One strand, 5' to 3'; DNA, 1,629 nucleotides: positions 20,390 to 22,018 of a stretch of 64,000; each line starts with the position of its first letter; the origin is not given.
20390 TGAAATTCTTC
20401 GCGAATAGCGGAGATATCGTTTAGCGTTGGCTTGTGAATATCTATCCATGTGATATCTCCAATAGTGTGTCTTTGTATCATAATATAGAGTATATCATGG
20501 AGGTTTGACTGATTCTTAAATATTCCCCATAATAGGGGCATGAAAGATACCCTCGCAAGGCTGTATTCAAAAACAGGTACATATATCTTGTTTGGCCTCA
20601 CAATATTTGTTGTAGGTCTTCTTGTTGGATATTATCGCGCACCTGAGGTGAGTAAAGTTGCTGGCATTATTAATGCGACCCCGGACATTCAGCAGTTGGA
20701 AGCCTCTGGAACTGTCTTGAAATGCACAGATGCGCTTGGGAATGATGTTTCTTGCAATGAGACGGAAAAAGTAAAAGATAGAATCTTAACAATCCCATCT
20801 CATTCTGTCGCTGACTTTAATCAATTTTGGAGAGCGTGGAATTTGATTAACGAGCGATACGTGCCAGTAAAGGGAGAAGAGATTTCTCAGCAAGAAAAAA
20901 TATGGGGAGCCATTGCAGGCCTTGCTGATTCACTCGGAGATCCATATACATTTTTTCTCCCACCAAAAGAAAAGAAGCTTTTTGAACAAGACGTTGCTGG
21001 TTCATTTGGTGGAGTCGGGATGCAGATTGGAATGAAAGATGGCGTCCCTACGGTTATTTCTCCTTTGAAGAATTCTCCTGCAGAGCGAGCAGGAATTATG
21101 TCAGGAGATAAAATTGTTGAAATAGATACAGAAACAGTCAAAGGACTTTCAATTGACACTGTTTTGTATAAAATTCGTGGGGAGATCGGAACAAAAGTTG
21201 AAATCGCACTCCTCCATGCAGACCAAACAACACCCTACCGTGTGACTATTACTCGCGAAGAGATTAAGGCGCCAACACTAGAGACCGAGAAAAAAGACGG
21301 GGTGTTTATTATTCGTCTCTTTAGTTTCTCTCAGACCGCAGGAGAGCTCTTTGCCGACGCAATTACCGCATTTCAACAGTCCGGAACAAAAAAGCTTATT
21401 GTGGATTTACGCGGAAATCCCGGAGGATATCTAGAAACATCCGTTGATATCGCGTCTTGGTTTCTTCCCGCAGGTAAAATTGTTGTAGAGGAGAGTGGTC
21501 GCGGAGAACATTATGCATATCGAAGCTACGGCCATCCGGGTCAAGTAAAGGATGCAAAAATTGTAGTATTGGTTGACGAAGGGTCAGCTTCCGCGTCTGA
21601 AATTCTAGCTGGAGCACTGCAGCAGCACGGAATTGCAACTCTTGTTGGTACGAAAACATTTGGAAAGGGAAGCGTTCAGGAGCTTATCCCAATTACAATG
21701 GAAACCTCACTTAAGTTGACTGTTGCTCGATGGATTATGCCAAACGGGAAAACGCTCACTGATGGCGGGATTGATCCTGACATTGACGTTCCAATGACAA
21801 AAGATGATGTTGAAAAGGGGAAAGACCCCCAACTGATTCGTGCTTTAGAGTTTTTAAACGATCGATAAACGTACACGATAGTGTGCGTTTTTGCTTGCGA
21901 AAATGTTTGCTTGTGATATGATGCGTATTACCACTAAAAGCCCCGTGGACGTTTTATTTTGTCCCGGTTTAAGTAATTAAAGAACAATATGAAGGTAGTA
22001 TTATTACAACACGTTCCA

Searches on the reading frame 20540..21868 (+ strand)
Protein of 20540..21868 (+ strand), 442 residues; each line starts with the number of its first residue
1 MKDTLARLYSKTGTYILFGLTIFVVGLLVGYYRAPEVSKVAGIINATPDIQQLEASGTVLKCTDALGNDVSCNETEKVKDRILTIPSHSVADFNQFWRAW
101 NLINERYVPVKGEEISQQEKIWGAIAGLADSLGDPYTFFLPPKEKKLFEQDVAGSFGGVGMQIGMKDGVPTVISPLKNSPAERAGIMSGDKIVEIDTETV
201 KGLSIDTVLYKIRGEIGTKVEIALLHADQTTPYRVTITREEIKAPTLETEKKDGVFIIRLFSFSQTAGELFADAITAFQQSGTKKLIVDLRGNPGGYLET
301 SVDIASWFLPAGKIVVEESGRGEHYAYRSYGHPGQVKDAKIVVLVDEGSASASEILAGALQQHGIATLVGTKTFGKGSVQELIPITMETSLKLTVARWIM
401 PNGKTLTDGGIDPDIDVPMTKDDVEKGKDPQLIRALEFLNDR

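Call 7: search_protein_families(library=pfam, proteins=[window:20540-21868:+], max_evalue=0.001)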
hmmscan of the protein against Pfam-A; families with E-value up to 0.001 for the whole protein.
window:20540-21868:+ (442 aa): 5 families
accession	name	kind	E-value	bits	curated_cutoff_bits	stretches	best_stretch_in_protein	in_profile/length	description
PF03572.23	Peptidase_S41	-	1.8e-48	164.7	24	1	257-417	4-165/165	Peptidase family S41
PF17820.7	PDZ_6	-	3.2e-09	36.8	27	1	173-223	3-51/54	PDZ domain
PF13180.12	PDZ_2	-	4.7e-09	36.8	27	1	158-236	2-79/80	PDZ domain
PF22694.1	CtpB_N-like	-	5.5e-06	27.2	27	1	88-139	33-80/85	Activating protease CtpB N-terminal domain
PF00595.29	PDZ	-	1.2e-05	26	23.2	1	157-215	10-72/81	PDZ domain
